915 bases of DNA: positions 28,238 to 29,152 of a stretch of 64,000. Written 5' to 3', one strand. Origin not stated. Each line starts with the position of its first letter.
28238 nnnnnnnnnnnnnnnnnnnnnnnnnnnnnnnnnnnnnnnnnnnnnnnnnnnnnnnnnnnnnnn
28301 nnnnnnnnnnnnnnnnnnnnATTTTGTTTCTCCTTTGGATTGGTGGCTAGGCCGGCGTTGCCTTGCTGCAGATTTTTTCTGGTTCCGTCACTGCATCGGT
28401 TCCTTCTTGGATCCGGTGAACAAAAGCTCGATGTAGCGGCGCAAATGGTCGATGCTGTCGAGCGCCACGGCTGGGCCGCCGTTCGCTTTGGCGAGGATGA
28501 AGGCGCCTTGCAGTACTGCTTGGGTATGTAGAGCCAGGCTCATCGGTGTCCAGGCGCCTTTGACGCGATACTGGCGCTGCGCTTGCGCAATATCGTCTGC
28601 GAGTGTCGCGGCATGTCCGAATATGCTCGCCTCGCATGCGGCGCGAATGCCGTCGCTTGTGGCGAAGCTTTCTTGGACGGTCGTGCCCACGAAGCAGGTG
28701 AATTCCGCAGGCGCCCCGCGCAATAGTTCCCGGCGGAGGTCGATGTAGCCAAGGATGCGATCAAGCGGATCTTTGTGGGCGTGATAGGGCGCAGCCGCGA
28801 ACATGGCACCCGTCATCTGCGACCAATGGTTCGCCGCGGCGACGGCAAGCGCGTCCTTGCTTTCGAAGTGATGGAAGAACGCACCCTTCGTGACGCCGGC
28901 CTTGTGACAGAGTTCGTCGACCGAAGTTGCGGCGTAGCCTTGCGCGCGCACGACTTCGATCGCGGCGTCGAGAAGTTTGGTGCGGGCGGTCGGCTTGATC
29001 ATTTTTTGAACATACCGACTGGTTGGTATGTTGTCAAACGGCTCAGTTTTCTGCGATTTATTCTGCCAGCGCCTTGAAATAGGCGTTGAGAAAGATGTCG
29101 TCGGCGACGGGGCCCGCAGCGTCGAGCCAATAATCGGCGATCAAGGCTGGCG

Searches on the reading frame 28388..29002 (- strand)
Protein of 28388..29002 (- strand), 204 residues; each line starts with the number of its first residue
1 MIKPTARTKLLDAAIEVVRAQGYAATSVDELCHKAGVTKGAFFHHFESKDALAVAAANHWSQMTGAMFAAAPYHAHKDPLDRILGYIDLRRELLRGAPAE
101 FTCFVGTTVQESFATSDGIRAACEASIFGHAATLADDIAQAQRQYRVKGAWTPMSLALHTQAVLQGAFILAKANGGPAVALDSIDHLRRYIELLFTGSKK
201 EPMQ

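Call 14: search_protein_families(library=ncbifam, proteins=[window:28388-29002:-], max_evalue=0.00001)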
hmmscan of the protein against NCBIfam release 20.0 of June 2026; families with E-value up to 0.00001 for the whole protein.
window:28388-29002:- (204 aa): 15 families
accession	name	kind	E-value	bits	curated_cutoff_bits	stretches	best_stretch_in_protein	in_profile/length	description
NF051457.1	acryl_TF_AcuR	equivalog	1.2e-15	57.3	247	1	6-172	18-184/204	acrylate utilization transcriptional regulator AcuR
NF041196.1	ScbR_bind_reg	equivalog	5.6e-15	56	150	1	7-167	8-161/191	ScbR family autoregulator-binding transcription factor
TIGR03613.1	RutR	equivalog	7.2e-10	39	368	1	6-108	9-109/202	pyrimidine utilization regulatory protein R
TIGR03384.1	betaine_BetI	equivalog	7.5e-10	38.8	201.3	1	2-83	5-85/189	choline-binding transcriptional repressor BetI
NF051852.1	efflux_TF_MtrR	exception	2.3e-09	37.3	280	1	6-55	11-60/205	multidrug efflux system transcriptional repressor MtrR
NF001978.0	PRK00767.1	equivalog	6.3e-09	35.9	118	1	3-83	7-87/197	transcriptional regulator BetI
NF007949.0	PRK10668.1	equivalog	8.7e-09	35.2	271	1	6-53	12-59/216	multidrug efflux transporter transcriptional repressor AcrR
NF058643.1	TranRegCurRPseudo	equivalog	1.2e-08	34.8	300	1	6-147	8-149/193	TetR family transcriptional repressor CurR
NF053731.1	TransRegFasRMycb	equivalog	1.6e-08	34.6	330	1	5-60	11-66/199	HTH-type transcriptional activator FasR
NF000040.3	Tn10_TetC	equivalog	1.7e-08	34.9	425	1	10-59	18-67/197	tetracyline resistance-associated transcriptional repressor TetC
NF011584.0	PRK15008.1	equivalog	7.8e-08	32.4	230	1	7-104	20-115/212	HTH-type transcriptional regulator RutR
TIGR03968.1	mycofact_TetR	equivalog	1e-07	31.8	224.9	1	5-53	9-57/190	mycofactocin system transcriptional regulator MftR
NF050111.1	TransRegSACE7040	equivalog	1.4e-07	31.7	250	1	7-54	3-50/186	SACE_7040 family transcriptional regulator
NF007430.0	PRK09975.1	equivalog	5.5e-07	28.9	274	1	6-55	12-61/220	acrEF/envCD operon transcriptional regulator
NF011572.0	PRK14996.1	equivalog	1.2e-06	28.6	144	1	7-88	10-91/192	TetR family transcriptional regulator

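Call 17: search_solved_structures(query=window:28388-29002:-, max_evalue=0.00001)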
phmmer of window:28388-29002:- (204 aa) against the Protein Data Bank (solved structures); distinct sequences matched with E-value up to 0.00001: 33.
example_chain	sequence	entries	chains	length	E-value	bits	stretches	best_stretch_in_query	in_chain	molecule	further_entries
3qbm_A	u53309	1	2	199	3e-13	53.5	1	7-191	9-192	TetR transcriptional regulator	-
6srn_A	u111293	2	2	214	7.7e-10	42.4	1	6-67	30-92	TetR family transcriptional regulator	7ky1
3dpj_A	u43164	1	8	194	2e-09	41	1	1-179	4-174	Transcription regulator, TetR family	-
4mxm_A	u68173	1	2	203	7.5e-08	35.9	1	5-100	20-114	Transcriptional regulator I2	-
4mo7_A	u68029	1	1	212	8.3e-08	35.7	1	5-100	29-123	Transcriptional regulator I2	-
9b7y_A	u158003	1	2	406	9.9e-08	35.5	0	7-57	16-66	Transcriptional repressor Mce3R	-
3bru_A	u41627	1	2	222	1.2e-07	35.3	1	6-157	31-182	Regulatory protein, TetR family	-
3knw_A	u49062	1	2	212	1.8e-07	34.6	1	6-176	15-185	Putative transcriptional regulator (TetR/AcrR family)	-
2id6_A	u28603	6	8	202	2.9e-07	34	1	7-60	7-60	TRANSCRIPTIONAL REGULATOR, TetR FAMILY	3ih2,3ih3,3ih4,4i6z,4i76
1z77_A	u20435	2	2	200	3e-07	33.9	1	7-60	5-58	transcriptional regulator (TetR family) | Transcriptional regulator, TetR family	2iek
1zkg_A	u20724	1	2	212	3.3e-07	33.8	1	7-59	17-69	transcriptional regulator, TetR family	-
8sua_A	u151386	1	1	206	4.6e-07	33.3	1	2-55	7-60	DarR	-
8svd_A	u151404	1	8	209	4.7e-07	33.3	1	2-55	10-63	DarR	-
3eup_A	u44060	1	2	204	4.9e-07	33.2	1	7-178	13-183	Transcriptional regulator, TetR family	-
5xaz_A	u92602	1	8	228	5.3e-07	33.1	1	7-133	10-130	Gamma-butyrolactone receptor protein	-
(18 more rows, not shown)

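Call 75: search_protein_families(library=pfam, proteins=[window:28388-29002:-], max_evalue=0.001)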
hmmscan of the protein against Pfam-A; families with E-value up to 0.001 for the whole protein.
window:28388-29002:- (204 aa): 3 families
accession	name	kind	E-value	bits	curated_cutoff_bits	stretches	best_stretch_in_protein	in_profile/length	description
PF00440.29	TetR_N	-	5.4e-16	58.5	24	1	10-55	1-46/47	Bacterial regulatory proteins, tetR family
PF16925.10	TetR_C_13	-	2e-06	28.6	27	1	79-178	1-100/109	Tetracyclin repressor-like, C-terminal domain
PF21993.1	TetR_C_13_2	-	8e-05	23.3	27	1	79-175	1-92/103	Transcriptional regulator LmrA/YxaF-like, C-terminal domain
